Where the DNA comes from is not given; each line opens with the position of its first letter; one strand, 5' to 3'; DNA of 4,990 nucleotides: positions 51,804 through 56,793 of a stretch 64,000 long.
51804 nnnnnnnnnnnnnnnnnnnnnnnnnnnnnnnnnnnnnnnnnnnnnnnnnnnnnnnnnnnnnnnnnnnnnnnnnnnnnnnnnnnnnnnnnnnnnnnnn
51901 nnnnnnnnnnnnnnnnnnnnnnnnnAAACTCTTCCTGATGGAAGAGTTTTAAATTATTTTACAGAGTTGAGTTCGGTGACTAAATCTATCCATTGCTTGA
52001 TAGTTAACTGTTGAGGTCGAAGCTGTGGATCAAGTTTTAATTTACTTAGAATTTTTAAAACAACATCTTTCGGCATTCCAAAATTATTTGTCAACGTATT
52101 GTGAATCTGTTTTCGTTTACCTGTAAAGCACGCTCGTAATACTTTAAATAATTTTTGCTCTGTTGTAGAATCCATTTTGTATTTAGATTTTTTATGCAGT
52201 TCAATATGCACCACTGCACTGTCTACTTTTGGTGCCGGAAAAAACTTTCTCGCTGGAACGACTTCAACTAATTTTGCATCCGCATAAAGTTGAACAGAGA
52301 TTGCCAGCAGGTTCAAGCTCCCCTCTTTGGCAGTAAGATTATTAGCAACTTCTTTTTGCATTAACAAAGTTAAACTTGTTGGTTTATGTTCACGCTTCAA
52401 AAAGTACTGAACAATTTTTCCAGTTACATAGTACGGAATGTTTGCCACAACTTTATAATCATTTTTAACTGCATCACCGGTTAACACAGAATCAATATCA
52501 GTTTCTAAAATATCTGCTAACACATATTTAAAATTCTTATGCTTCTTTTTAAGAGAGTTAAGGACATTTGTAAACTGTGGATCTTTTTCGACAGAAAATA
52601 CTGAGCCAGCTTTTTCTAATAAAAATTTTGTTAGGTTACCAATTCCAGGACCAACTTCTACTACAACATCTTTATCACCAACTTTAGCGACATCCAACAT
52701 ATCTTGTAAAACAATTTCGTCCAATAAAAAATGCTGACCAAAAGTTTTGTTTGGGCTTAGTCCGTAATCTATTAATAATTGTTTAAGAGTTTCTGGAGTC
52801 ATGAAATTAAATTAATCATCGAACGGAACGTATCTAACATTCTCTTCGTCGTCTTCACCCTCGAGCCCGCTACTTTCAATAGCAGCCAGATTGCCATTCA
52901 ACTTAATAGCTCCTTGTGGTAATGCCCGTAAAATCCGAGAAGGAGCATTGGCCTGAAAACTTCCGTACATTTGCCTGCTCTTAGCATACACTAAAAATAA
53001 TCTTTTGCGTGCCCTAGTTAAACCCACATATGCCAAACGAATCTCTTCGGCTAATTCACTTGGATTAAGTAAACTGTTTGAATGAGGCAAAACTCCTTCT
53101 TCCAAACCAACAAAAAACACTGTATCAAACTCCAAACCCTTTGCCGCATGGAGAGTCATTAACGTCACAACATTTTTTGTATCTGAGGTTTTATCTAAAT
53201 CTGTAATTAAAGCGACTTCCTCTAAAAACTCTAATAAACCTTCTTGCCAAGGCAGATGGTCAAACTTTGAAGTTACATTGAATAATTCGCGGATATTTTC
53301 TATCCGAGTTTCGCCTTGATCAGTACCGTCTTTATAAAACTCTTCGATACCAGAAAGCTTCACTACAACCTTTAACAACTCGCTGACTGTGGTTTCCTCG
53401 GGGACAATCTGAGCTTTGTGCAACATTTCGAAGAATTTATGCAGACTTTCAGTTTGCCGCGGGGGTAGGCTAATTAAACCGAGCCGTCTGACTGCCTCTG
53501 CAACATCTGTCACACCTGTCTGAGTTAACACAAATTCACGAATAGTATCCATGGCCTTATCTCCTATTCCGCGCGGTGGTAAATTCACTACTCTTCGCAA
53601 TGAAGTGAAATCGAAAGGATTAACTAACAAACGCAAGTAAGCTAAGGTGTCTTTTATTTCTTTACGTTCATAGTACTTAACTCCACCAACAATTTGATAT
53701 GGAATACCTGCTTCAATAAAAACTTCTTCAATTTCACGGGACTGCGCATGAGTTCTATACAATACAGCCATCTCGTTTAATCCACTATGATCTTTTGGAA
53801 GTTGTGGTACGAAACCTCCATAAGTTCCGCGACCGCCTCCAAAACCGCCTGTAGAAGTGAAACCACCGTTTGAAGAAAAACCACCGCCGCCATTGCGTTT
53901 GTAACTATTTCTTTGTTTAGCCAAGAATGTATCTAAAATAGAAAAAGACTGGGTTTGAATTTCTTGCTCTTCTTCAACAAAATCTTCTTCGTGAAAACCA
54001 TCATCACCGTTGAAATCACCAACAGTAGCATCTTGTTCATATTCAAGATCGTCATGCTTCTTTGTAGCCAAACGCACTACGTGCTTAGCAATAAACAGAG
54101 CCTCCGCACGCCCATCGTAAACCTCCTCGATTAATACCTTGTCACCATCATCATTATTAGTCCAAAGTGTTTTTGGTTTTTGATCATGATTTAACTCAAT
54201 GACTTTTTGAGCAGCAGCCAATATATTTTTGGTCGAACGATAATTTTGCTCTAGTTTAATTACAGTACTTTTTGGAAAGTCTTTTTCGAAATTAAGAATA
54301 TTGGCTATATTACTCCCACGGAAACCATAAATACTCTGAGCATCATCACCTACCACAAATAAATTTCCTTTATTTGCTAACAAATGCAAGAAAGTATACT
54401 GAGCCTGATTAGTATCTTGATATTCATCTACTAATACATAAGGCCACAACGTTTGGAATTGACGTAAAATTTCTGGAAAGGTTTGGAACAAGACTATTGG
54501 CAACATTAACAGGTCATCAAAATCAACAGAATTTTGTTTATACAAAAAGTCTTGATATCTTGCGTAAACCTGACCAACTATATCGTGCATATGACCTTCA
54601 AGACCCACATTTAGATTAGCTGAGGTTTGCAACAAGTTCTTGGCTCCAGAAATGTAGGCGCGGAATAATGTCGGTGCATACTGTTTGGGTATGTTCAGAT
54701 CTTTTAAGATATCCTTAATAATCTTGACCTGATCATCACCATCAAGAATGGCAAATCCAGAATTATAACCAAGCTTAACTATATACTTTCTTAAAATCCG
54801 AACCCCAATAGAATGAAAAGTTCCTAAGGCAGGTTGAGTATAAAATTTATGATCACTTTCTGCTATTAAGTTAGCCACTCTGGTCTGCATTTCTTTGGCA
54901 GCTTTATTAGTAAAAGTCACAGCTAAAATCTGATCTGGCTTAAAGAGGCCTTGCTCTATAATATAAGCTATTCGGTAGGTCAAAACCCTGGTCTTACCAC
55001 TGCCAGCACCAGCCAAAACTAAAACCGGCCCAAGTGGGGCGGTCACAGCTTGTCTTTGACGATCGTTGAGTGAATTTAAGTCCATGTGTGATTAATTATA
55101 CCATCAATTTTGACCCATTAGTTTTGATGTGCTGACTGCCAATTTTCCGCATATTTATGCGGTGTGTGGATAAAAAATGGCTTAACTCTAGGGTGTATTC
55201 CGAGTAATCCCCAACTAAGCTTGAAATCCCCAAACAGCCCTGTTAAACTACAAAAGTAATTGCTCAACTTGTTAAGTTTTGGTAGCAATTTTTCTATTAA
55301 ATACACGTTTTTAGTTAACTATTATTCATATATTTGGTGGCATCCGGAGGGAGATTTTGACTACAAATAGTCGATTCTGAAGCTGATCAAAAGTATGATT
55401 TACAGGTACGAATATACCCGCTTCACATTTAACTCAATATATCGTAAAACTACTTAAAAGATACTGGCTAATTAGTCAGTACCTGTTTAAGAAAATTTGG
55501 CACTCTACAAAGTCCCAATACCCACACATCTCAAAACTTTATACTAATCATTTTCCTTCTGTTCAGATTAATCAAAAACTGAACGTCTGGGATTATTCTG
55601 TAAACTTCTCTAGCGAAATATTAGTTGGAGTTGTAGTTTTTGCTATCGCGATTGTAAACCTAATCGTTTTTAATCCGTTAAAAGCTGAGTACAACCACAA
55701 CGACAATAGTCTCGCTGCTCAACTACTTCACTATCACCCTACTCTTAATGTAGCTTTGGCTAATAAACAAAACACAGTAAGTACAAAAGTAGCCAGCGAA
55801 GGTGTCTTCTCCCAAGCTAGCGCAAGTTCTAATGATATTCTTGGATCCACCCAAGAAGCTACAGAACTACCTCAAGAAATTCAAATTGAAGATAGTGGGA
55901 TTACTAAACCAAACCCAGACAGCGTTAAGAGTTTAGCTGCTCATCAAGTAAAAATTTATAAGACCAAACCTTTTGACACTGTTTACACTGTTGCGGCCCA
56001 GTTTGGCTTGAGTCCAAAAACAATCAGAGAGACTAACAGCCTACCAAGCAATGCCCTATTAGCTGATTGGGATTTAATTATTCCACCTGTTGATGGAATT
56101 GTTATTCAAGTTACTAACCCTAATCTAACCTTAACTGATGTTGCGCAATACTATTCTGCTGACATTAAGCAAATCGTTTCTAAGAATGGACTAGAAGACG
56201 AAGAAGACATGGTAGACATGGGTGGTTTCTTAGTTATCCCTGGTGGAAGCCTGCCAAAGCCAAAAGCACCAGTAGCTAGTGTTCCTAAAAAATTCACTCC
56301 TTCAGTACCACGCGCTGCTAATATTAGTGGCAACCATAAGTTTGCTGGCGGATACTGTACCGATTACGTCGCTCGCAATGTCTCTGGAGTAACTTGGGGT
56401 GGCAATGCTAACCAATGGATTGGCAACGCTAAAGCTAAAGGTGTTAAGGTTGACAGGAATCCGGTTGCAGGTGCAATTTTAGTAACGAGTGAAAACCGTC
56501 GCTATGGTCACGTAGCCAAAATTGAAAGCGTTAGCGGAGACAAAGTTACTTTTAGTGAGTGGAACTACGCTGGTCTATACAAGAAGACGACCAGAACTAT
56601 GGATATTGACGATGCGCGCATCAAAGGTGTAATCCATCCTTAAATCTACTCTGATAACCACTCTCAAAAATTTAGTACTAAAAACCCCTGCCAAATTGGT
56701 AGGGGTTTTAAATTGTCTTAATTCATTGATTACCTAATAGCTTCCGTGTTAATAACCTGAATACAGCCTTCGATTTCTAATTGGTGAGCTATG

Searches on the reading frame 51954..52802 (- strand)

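Call 11: search_protein_families(library=pfam, proteins=[window:51954-52802:-], max_evalue=0.00001)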
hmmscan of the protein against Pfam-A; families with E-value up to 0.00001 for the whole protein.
window:51954-52802:- (282 aa): 1 family
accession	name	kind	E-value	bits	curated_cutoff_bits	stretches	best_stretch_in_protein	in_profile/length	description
PF00398.26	RrnaAD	-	4e-53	180.6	24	1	18-279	5-262/263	Ribosomal RNA adenine dimethylase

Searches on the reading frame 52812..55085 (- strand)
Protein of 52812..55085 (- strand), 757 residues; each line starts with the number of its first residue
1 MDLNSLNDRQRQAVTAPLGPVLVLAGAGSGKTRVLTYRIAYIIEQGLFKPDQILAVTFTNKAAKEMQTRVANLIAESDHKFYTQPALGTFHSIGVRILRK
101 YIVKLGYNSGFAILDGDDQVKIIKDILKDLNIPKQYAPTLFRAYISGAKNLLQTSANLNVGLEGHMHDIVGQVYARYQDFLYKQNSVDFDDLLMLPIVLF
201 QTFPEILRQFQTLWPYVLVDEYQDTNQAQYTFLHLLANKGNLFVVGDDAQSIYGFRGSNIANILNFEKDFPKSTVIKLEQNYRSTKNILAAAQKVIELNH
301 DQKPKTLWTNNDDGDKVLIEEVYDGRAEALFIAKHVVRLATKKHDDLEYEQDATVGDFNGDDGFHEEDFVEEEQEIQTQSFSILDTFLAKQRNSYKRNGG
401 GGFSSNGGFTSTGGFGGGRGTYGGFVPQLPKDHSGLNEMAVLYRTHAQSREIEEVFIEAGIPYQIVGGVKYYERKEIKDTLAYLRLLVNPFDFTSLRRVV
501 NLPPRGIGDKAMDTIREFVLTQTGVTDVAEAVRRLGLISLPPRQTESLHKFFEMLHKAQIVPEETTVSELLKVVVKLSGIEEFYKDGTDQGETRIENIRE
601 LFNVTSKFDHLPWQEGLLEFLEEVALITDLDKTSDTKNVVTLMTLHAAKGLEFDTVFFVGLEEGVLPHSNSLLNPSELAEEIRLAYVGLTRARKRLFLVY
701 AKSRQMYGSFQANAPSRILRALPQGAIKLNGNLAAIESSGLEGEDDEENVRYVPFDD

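Call 11: search_protein_families(library=pfam, proteins=[window:52812-55085:-], max_evalue=0.00001)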
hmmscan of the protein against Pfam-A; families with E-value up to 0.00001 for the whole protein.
window:52812-55085:- (757 aa): 6 families
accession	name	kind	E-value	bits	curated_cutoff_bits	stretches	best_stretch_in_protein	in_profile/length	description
PF00580.27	UvrD-helicase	-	1.3e-85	287.8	23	1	6-271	1-271/271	UvrD/REP helicase N-terminal domain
PF13361.12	UvrD_C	-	9.5e-73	246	25.6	2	433-702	68-349/350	UvrD-like helicase C-terminal domain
PF13245.12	AAA_19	-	7.6e-22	78.4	25.1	1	10-256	1-134/134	AAA domain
PF01443.25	Viral_helicase1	-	2.1e-08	34.7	21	0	624-698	162-226/228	Viral superfamily 1 RNA helicase core domain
PF13538.12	UvrD_C_2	-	3e-08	33.8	27.4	1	641-699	3-52/52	UvrD-like helicase C-terminal domain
PF13604.12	AAA_30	-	2.4e-06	27.8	27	0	6-71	2-67/191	AAA domain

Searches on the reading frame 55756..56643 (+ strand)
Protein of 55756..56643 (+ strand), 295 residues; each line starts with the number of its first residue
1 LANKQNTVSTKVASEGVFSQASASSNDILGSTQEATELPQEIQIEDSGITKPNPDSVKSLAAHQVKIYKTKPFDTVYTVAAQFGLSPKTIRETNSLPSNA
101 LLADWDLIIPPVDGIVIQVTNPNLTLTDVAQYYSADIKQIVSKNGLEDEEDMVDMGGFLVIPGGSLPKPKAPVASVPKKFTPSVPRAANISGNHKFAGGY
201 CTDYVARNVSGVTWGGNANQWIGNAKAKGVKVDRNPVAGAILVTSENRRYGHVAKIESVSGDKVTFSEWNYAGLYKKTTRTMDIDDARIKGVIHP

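Call 12: search_protein_families(library=pfam, proteins=[window:55756-56643:+], max_evalue=0.00001)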
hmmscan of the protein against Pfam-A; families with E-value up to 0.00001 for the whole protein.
window:55756-56643:+ (295 aa): 3 families
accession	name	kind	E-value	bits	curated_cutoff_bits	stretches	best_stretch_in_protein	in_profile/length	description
PF05257.22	CHAP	-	2.5e-13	50.8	26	1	198-270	8-81/81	CHAP domain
PF01476.26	LysM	-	8.9e-08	32.4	20.9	0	68-110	1-43/43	LysM domain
PF23446.1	LysM1_NFP_LYK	-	3.7e-06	28.1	36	0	68-110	8-54/60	NFP/LYK LysM1 domain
